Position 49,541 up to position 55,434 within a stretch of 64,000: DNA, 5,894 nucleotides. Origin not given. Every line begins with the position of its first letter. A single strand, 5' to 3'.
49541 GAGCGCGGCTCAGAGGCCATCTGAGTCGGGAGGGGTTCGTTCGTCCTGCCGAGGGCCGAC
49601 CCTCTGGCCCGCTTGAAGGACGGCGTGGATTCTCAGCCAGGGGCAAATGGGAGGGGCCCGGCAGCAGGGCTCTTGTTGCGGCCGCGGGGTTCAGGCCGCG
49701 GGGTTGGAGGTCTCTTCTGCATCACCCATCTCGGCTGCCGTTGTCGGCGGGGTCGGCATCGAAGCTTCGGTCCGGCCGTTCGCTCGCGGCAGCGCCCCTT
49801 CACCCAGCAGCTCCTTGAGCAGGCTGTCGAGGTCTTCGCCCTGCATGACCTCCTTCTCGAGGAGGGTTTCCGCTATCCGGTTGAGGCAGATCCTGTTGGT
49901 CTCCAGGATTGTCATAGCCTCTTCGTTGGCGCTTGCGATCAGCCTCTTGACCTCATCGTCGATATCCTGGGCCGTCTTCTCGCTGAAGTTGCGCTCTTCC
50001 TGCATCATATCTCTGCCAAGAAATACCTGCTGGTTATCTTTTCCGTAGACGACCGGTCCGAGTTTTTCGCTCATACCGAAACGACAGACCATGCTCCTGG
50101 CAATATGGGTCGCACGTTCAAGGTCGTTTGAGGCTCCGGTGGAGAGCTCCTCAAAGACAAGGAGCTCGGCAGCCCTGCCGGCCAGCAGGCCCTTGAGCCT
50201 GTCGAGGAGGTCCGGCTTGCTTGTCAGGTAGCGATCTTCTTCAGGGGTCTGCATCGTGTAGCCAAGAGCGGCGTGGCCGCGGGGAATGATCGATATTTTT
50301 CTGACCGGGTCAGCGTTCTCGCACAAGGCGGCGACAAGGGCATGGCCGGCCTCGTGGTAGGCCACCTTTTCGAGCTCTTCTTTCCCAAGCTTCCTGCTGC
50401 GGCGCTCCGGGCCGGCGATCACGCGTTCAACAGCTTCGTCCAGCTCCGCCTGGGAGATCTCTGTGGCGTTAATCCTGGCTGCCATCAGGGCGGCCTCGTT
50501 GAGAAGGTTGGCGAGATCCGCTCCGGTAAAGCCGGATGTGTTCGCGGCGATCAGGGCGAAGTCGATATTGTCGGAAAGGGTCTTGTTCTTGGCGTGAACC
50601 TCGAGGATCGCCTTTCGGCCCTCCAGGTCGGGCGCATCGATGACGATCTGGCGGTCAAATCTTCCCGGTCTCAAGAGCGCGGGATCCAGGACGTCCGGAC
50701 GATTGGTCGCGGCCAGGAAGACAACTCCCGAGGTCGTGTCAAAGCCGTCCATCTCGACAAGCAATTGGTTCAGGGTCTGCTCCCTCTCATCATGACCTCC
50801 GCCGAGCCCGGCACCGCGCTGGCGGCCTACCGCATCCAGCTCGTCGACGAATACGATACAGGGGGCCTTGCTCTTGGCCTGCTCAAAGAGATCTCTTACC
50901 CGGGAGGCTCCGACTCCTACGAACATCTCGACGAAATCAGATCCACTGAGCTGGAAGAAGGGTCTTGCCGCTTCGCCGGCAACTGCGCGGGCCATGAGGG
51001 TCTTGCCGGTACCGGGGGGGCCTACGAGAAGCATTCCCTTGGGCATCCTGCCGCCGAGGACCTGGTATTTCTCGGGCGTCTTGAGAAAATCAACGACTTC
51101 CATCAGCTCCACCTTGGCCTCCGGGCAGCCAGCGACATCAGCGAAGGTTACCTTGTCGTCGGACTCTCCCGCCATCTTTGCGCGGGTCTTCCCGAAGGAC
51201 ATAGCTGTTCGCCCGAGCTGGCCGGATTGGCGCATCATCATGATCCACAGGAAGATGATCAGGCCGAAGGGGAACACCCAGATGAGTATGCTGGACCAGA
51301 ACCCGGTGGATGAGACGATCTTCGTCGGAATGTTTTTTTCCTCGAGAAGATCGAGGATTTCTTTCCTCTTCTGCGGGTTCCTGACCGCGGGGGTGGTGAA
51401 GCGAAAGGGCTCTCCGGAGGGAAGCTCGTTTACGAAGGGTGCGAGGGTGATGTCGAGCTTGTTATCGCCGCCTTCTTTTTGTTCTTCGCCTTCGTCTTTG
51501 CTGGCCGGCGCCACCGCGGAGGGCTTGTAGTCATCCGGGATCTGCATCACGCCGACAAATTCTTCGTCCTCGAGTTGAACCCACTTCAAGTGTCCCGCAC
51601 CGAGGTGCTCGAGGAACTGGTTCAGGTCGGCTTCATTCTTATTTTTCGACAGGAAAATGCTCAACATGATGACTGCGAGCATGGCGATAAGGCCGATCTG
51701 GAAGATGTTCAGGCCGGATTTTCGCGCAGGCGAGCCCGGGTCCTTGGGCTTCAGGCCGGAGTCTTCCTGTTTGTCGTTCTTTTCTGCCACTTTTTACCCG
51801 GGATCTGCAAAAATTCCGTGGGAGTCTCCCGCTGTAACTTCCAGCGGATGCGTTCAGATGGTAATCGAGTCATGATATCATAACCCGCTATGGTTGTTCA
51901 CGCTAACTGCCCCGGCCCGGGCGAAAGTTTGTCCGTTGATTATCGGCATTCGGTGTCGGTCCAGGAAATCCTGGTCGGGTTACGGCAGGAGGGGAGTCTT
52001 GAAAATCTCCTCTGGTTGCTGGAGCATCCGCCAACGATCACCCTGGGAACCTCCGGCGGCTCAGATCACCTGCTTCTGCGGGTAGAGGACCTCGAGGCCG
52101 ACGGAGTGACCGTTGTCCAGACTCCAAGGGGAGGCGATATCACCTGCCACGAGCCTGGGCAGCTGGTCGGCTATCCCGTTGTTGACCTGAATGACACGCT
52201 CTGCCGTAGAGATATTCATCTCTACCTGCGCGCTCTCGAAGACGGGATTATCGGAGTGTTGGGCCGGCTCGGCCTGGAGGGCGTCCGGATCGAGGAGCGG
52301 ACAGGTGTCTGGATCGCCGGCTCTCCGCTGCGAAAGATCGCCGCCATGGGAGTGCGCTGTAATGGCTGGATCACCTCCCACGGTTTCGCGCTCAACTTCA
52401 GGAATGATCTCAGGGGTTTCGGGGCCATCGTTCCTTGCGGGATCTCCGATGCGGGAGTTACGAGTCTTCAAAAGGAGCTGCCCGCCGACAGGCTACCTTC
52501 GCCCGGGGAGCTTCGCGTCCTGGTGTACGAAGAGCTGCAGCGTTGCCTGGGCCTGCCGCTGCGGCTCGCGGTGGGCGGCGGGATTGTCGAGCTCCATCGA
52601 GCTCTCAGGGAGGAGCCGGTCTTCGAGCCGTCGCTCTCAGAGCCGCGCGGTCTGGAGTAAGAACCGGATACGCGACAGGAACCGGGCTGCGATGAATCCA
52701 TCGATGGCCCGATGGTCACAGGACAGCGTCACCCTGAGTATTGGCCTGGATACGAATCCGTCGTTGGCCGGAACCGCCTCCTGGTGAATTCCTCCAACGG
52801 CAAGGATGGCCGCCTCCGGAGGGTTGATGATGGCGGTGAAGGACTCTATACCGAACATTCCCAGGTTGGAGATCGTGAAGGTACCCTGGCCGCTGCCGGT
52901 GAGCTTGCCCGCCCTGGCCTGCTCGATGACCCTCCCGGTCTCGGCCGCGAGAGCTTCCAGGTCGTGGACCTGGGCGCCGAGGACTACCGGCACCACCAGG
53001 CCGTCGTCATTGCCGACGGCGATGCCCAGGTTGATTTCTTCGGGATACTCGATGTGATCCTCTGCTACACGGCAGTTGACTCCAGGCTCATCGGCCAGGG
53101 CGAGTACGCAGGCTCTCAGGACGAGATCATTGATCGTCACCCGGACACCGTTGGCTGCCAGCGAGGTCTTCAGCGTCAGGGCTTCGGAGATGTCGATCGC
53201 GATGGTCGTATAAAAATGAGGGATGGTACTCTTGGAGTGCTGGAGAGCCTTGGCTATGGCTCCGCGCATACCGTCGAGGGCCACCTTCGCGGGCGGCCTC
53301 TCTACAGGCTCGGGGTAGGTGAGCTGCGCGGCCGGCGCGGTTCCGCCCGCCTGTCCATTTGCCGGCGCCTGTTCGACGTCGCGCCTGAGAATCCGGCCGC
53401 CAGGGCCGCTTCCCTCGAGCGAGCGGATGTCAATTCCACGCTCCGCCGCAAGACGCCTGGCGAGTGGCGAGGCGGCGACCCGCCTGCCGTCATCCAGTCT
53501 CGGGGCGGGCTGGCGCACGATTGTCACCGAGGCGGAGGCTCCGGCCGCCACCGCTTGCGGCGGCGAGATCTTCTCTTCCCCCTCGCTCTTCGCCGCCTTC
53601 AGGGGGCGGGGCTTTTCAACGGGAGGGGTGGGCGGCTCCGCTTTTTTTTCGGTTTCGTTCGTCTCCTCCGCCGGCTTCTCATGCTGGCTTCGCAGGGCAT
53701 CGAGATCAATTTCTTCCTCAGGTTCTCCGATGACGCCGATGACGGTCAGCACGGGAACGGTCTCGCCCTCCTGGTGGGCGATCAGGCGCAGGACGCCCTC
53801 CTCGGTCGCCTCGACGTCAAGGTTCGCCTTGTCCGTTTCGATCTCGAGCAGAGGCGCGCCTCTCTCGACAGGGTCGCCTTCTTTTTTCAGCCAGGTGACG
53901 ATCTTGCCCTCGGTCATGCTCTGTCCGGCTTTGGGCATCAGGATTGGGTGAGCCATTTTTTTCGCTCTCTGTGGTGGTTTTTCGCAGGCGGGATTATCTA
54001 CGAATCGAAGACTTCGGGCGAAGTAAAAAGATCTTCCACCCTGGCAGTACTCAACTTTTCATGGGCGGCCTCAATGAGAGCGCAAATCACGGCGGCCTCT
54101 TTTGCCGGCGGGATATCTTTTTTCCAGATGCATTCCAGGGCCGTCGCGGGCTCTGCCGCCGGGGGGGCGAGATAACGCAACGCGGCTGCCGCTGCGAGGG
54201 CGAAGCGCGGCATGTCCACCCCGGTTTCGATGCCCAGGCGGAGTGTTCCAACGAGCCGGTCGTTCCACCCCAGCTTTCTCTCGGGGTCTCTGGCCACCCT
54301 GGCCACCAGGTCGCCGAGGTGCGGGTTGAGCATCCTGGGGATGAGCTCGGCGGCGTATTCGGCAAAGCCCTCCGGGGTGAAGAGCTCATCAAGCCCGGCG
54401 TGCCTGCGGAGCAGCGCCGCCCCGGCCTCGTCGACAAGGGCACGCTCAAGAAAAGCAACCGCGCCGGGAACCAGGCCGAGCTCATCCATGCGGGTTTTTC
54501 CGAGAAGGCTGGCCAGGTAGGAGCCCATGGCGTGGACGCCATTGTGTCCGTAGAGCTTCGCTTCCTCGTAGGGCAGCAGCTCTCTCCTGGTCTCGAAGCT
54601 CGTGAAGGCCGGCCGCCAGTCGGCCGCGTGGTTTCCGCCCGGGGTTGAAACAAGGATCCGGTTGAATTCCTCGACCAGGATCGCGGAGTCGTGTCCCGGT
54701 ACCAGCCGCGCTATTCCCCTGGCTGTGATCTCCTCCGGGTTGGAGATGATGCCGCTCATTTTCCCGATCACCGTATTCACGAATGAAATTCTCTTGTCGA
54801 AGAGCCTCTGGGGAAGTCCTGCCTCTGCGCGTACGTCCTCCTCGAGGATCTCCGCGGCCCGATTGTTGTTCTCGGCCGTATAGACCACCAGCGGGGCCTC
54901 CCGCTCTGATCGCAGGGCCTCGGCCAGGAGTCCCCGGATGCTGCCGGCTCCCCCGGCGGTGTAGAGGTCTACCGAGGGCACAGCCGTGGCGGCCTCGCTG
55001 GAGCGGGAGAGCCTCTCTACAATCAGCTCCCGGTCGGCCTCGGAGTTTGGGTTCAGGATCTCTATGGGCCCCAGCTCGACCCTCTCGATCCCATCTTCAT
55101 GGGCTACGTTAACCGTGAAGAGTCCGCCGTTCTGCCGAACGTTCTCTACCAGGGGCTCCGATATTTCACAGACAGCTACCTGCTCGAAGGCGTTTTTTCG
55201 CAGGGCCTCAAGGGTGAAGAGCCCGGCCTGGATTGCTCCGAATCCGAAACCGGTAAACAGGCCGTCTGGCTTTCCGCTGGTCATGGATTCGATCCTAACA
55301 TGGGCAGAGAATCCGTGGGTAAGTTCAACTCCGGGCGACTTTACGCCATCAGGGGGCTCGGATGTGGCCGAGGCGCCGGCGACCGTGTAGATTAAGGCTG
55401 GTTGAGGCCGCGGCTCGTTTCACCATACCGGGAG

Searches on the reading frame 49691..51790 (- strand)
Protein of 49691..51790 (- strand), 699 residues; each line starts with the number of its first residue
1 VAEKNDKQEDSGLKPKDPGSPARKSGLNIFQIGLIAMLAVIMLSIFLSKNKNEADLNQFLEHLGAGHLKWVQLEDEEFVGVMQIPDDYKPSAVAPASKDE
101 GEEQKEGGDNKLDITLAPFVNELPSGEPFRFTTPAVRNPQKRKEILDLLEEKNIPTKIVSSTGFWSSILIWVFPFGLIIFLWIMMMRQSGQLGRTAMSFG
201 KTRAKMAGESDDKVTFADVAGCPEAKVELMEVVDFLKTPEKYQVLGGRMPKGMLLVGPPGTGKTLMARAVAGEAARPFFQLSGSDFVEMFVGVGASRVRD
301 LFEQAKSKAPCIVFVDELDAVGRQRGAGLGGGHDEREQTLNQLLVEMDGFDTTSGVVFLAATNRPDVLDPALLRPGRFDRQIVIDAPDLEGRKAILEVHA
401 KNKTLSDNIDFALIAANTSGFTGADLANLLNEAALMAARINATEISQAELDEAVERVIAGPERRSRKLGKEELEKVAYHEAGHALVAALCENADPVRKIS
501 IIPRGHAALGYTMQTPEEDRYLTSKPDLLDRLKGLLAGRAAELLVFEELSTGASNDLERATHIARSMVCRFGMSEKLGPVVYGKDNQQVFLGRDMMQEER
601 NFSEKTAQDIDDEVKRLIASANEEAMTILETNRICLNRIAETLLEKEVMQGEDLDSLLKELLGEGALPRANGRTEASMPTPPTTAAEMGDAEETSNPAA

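Call 31: search_protein_families(library=pfam, proteins=[window:49691-51790:-], max_evalue=0.001)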
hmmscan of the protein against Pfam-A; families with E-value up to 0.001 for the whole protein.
window:49691-51790:- (699 aa): 5 families
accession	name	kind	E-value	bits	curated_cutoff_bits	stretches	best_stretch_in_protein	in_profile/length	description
PF01434.24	Peptidase_M41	-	3.3e-68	229.8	29.9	1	469-656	4-190/191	Peptidase family M41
PF00004.35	AAA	-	2.2e-45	154.8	21.2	1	253-385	1-130/131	ATPase family associated with various cellular activities (AAA)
PF17862.7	AAA_lid_3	-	2.5e-11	43.4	27.2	1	408-452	1-45/45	AAA+ lid domain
PF07728.20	AAA_5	-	4e-05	24.1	22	1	253-373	2-136/139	AAA domain (dynein-related subfamily)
PF13191.12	AAA_16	-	0.00025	22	32.6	0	247-289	22-63/167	AAA ATPase domain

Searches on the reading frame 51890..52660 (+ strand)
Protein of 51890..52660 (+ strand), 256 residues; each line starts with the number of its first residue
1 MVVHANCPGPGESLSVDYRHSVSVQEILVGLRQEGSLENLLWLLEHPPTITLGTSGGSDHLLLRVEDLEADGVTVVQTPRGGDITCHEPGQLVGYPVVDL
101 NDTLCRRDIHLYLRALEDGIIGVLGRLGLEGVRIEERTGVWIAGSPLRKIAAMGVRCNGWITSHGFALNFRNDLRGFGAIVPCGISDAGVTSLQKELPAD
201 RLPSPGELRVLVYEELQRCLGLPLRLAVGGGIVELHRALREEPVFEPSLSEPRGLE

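Call 31: search_protein_families(library=pfam, proteins=[window:51890-52660:+], max_evalue=0.001)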
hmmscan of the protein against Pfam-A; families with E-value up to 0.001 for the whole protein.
window:51890-52660:+ (256 aa): 1 family
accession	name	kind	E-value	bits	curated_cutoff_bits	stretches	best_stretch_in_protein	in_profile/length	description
PF21948.1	LplA-B_cat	-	1.3e-41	143.2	27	1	17-198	1-183/200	Lipoyl protein ligase A/B catalytic domain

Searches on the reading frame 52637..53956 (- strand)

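Call 31: search_protein_families(library=pfam, proteins=[window:52637-53956:-], max_evalue=0.001)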
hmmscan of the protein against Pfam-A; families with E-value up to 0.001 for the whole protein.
window:52637-53956:- (439 aa): 3 families
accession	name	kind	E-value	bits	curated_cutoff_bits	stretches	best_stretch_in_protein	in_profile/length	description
PF00198.28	2-oxoacid_dh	-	1.7e-64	217.9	23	1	223-436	5-226/232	2-oxoacid dehydrogenases acyltransferase (catalytic domain)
PF00364.28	Biotin_lipoyl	-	4.9e-18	65.2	22.1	1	5-75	3-72/73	Biotin-requiring enzyme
PF02817.22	E3_binding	-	2.7e-15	56.7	23.7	1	160-195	1-36/36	e3 binding domain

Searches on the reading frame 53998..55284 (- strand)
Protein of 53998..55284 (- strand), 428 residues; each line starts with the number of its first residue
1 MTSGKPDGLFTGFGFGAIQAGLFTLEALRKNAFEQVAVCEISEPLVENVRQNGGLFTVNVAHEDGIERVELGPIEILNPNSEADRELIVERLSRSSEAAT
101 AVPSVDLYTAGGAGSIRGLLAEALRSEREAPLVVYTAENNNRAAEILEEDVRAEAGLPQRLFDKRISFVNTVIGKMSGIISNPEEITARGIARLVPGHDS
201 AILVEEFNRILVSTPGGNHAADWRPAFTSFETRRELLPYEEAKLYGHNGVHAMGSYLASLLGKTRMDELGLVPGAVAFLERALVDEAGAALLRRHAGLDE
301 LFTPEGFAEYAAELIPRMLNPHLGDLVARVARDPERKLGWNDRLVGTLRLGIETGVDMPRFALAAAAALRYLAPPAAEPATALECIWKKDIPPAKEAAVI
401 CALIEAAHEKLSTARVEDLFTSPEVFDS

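Call 31: search_protein_families(library=pfam, proteins=[window:53998-55284:-], max_evalue=0.001)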
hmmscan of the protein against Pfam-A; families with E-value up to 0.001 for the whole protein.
window:53998-55284:- (428 aa): 1 family
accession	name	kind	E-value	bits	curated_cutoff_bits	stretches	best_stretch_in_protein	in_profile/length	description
PF08125.19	Mannitol_dh_C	-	2.2e-17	63.6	30.7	1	236-374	2-130/190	Mannitol dehydrogenase C-terminal domain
